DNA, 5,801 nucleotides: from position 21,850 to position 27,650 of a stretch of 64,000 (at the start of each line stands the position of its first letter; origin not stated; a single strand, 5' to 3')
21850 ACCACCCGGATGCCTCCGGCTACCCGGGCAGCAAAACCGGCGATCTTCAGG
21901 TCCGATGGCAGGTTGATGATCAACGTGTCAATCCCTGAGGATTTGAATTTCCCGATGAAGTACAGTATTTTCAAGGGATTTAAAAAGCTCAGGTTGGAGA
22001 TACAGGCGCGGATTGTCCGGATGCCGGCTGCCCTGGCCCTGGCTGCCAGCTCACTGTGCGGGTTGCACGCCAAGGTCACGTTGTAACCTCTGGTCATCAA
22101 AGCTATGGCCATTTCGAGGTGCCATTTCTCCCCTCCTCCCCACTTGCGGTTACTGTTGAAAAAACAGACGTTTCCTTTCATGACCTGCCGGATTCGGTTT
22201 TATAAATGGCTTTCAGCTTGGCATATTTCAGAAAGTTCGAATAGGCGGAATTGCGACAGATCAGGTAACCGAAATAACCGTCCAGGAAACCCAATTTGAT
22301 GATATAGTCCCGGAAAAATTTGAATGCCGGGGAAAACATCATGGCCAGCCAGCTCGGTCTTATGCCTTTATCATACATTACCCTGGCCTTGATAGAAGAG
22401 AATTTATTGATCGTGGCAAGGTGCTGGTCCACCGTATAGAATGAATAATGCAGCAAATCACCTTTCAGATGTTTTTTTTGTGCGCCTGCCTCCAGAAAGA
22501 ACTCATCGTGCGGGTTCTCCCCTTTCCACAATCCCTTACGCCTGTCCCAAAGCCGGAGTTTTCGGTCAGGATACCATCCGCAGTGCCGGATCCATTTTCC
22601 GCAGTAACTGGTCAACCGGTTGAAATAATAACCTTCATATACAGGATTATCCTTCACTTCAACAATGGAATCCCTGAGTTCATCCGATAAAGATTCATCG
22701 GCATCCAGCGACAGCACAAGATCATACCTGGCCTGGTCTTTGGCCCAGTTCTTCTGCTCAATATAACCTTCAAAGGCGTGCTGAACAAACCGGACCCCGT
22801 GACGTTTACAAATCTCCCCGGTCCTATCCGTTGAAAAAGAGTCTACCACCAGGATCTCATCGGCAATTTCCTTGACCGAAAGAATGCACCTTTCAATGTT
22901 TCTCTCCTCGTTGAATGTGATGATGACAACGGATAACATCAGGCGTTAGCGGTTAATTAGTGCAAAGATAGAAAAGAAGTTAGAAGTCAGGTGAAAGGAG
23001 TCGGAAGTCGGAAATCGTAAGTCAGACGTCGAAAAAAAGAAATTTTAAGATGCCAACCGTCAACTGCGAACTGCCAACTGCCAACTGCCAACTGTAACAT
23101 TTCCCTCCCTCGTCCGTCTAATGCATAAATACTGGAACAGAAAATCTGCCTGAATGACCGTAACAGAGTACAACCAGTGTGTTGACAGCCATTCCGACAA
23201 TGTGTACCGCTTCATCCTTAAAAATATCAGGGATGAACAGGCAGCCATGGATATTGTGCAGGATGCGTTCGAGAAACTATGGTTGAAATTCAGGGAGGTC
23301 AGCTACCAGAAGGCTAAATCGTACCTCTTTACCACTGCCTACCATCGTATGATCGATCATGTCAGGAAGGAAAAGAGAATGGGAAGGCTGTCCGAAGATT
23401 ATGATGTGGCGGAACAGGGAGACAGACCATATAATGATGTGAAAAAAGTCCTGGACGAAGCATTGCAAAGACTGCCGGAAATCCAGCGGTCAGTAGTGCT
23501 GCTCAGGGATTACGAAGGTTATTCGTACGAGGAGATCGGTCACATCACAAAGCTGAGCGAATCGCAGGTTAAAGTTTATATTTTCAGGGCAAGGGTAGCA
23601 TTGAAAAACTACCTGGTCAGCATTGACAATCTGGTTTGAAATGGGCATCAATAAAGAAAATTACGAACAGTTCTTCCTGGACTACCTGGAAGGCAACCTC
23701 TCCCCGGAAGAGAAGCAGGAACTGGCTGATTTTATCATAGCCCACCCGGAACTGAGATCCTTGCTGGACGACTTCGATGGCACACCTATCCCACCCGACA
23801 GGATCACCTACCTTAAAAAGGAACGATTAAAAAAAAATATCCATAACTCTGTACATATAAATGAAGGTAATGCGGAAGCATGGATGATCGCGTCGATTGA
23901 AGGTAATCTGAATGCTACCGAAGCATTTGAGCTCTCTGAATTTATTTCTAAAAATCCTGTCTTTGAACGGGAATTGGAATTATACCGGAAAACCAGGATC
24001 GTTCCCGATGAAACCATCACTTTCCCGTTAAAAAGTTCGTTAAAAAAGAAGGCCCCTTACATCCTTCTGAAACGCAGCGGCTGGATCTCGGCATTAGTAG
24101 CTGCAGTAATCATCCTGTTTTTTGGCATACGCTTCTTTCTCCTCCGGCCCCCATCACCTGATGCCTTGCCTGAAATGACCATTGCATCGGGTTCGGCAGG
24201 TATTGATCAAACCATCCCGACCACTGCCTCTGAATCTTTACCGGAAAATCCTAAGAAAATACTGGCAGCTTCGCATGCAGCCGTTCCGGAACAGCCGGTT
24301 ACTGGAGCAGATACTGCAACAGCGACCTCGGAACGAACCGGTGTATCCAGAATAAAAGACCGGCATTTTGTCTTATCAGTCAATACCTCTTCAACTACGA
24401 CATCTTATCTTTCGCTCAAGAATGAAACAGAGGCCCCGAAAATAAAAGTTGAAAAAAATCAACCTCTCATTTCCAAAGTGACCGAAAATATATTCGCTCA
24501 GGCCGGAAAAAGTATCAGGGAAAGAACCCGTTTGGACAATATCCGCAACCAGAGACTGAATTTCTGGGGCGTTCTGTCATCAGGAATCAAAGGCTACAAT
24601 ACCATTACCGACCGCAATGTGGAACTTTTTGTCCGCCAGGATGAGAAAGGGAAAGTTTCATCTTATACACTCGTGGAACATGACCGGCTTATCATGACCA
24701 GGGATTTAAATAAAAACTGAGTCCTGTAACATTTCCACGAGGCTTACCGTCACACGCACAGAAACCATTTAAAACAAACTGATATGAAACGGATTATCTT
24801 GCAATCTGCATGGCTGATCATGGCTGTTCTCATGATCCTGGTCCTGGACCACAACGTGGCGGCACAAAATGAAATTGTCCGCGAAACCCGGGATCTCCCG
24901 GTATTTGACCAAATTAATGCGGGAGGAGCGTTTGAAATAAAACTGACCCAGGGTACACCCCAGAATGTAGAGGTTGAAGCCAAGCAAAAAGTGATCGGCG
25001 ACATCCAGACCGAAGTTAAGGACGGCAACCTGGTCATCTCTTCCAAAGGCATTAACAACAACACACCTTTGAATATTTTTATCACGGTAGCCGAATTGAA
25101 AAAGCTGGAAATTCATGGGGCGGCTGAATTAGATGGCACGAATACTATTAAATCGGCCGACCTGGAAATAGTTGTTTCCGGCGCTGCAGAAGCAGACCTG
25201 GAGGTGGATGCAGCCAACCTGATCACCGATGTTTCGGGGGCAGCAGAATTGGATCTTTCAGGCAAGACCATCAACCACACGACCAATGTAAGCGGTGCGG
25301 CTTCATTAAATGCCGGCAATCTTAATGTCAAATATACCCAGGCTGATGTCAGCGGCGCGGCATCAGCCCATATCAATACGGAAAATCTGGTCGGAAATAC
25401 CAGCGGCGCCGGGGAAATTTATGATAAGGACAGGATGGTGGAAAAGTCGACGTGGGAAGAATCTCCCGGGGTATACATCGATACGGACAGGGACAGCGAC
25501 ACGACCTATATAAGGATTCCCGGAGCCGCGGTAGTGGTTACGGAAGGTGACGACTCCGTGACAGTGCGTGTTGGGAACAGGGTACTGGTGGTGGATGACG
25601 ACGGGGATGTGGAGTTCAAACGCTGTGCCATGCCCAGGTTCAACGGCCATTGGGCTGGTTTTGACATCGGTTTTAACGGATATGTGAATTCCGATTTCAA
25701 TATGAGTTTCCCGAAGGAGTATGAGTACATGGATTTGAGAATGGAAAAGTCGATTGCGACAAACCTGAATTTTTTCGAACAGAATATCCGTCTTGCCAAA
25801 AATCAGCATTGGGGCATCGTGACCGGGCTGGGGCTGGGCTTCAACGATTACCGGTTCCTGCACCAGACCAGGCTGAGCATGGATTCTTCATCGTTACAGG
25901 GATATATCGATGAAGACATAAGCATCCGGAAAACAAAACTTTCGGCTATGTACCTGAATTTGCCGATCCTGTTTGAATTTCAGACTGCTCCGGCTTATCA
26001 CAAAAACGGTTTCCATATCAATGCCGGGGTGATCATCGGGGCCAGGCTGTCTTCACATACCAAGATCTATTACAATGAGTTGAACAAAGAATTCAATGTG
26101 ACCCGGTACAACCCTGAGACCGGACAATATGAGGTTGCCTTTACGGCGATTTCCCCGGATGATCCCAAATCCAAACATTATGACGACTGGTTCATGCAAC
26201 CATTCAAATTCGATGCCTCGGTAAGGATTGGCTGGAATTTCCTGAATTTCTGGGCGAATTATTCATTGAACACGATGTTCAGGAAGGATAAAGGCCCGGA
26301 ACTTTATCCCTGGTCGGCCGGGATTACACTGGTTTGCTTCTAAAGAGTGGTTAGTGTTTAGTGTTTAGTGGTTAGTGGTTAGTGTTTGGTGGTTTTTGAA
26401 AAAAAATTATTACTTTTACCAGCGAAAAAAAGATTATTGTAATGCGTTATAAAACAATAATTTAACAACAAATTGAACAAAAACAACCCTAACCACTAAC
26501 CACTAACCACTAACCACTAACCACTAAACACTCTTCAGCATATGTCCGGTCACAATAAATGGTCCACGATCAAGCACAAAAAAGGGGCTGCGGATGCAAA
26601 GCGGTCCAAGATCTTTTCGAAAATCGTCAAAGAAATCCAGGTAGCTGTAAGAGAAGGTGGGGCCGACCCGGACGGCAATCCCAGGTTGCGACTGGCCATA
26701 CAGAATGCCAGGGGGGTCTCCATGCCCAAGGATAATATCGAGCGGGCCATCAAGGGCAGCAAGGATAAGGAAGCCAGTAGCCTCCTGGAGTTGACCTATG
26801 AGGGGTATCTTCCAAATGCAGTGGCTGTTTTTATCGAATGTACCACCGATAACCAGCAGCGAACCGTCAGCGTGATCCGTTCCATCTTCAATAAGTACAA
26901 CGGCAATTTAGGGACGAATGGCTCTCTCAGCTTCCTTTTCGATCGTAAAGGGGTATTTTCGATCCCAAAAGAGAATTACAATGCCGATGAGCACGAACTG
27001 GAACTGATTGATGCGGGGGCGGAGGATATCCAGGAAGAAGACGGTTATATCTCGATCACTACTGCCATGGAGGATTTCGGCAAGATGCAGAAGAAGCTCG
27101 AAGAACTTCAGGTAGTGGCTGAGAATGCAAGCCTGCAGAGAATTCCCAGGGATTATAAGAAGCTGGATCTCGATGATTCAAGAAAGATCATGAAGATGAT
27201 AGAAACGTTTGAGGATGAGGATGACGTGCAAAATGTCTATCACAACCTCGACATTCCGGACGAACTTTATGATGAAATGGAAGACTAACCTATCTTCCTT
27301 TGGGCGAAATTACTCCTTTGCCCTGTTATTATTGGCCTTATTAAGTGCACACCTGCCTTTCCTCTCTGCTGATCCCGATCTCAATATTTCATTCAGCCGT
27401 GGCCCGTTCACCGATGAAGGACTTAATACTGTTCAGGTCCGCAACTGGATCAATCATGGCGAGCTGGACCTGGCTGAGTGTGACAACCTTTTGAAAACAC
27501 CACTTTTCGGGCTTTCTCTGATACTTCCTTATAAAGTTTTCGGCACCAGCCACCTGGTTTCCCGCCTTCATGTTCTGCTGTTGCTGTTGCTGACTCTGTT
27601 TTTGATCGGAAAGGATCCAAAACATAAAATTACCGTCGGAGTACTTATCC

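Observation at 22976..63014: Window-wide pattern: at least five independent heptanucleotide tandem arrays with different unit sequences (STRR-like repeat class)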

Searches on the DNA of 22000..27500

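Call 50: search_rna_families(source=window, start=22000, end=27500, threshold=evalue, max_evalue=1)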
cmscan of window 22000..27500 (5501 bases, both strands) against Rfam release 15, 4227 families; matches with E-value up to 1: 7.
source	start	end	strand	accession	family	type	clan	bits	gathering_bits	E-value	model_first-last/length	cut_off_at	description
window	26344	26534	+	RF04120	MIR5998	Gene; miRNA;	-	38.8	180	8e-06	1-173/173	no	MIR5998 microRNA precursor family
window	26349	26529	-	RF04088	MIR812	Gene; miRNA;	-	37.7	80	0.058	1-205/205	no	MIR812 microRNA precursor family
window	26349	26529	+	RF04088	MIR812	Gene; miRNA;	-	37.4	80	0.065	1-205/205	no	MIR812 microRNA precursor family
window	26338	26538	-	RF04127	MIR8007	Gene; miRNA;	-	36.6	195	0.00027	1-226/226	no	MIR8007 microRNA precursor family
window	26340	26539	+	RF04150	MIR2655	Gene; miRNA;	-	30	122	0.12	1-267/267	no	MIR2655 microRNA precursor family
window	26344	26520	-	RF04156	MIR2670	Gene; miRNA;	-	27.3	117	0.0098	1-200/200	no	MIR2670 microRNA precursor family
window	23247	23331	+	RF00195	RsmY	Gene; sRNA;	CL00106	18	57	0.38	1-121/121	no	RsmY RNA family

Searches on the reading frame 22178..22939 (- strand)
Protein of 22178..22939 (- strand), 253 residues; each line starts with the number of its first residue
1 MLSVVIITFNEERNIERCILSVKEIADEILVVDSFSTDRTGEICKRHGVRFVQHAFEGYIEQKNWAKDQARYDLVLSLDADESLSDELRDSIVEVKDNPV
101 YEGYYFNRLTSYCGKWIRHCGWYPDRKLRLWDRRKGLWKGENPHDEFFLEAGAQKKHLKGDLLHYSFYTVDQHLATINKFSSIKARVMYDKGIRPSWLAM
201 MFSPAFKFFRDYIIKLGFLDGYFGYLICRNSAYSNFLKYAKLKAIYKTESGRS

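Call 9: search_protein_families(library=pfam, proteins=[window:22178-22939:-])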
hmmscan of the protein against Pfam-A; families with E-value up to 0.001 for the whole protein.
window:22178-22939:- (253 aa): 1 family
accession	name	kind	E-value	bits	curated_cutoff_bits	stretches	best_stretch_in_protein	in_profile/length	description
PF00535.33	Glycos_transf_2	-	5.3e-20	72.5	23.3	1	3-147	1-153/168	Glycosyl transferase family 2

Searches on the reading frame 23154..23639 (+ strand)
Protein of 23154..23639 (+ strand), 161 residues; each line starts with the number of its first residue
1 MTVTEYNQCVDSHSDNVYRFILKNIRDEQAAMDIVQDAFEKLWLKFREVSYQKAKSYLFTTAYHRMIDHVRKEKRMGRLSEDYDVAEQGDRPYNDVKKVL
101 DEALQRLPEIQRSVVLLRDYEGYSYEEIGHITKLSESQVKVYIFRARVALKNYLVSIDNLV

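Call 9: search_protein_families(library=pfam, proteins=[window:23154-23639:+])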
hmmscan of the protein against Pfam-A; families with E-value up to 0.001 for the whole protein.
window:23154-23639:+ (161 aa): 4 families
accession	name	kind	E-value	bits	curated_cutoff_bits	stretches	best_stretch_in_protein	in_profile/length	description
PF08281.18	Sigma70_r4_2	-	6.7e-17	61.3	25.7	1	99-150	3-54/54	Sigma-70, region 4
PF04542.20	Sigma70_r2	-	5.3e-12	45.8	24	1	10-75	2-70/71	Sigma-70 region 2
PF04545.22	Sigma70_r4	-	6.2e-12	45.3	24.1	1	103-151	1-49/50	Sigma-70, region 4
PF07638.17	Sigma70_ECF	-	1.9e-05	25.1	21.1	1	35-147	53-176/185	ECF sigma factor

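Call 28: find_encoding_contigs(protein=window:23154-23639:+, flank=3000, max_places=10)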
Protein window:23154-23639:+ (161 aa): 2 contigs read that carry it; 2 places shown.
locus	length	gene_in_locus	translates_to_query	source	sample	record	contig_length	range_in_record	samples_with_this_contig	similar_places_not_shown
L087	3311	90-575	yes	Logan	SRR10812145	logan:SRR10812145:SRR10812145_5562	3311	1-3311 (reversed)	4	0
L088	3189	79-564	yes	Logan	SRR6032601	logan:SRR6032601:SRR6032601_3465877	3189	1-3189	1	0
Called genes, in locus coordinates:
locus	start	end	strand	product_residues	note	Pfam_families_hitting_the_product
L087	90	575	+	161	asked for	PF04542:Sigma70_r2, PF07638:Sigma70_ECF (weak), PF08281:Sigma70_r4_2, PF04545:Sigma70_r4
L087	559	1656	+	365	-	-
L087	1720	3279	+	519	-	PF10988:DUF2807, PF13568:OMP_b-brl_2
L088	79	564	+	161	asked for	PF04542:Sigma70_r2, PF07638:Sigma70_ECF (weak), PF08281:Sigma70_r4_2, PF04545:Sigma70_r4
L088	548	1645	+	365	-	-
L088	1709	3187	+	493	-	?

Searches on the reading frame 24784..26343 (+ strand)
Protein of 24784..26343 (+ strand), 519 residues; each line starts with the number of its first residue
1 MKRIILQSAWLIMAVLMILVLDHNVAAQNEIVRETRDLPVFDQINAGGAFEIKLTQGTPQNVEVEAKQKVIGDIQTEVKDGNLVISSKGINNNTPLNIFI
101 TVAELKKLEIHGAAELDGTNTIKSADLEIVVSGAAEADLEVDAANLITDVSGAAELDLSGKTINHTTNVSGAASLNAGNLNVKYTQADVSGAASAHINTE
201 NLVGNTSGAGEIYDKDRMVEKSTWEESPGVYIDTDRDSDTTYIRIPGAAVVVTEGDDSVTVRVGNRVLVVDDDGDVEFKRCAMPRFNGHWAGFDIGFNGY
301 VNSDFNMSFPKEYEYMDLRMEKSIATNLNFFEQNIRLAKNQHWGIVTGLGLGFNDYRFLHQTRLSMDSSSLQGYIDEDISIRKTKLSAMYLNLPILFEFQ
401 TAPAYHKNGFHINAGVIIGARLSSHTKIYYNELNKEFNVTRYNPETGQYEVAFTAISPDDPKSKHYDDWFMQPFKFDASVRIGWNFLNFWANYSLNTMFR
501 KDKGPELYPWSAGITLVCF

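Call 9: search_protein_families(library=pfam, proteins=[window:24784-26343:+])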
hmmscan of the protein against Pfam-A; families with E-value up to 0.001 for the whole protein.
window:24784-26343:+ (519 aa): 2 families
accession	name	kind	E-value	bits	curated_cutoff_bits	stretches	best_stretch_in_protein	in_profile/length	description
PF10988.14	DUF2807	-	3.2e-35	121.9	24.2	1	41-213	2-176/181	Putative auto-transporter adhesin, head GIN domain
PF13568.12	OMP_b-brl_2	-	2e-09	38.2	27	1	292-499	12-174/175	Outer membrane protein beta-barrel domain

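Call 39: find_related_loci(query=window:24784-26343:+, collection=metagenome_contigs, flank=10000)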
Query window:24784-26343:+ (519 aa) in metagenome_contigs; peptide patterns used: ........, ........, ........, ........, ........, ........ (x = any residue, [..] = any of these).
95 stretches matched a pattern; 18 encode a relative of the query (tblastn E <= 1e-3); 18 distinct loci.
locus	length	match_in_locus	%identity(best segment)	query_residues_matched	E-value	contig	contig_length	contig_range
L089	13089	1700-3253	71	1-519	0e+0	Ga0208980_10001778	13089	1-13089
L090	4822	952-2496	68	2-519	0e+0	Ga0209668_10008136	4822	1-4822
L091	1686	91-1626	64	1-519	0e+0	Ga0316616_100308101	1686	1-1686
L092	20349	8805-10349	65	2-519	0e+0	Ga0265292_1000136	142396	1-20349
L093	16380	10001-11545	65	2-519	0e+0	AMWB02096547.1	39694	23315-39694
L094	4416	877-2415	62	1-519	0e+0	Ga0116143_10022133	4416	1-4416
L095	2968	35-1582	62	2-519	0e+0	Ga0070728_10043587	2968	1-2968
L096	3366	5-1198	66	120-519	0e+0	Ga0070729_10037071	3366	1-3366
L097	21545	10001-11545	65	2-519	0e+0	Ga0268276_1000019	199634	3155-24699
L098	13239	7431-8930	46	28-516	1e-151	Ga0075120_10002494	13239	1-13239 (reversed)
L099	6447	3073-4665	45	1-516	1e-146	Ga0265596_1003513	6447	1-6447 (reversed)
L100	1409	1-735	79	275-519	2e-151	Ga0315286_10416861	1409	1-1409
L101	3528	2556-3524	64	1-325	1e-132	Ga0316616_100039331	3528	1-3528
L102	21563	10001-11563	31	11-517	1e-81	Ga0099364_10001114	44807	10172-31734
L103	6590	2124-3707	31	11-517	9e-77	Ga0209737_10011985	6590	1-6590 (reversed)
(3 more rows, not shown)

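Call 49: search_protein_families(library=pfam, proteins=[L097:19945-20460:+])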
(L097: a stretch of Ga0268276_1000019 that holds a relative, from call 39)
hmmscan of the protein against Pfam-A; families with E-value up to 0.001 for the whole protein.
L097:19945-20460:+ (171 aa): 2 families
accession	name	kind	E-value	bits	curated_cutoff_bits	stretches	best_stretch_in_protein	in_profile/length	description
PF05635.17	23S_rRNA_IVP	-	5e-38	130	33.8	1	61-161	2-105/106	23S rRNA-intervening sequence protein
PF22296.2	bAvd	-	0.00044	21.1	40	1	65-166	4-106/107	bAvd-like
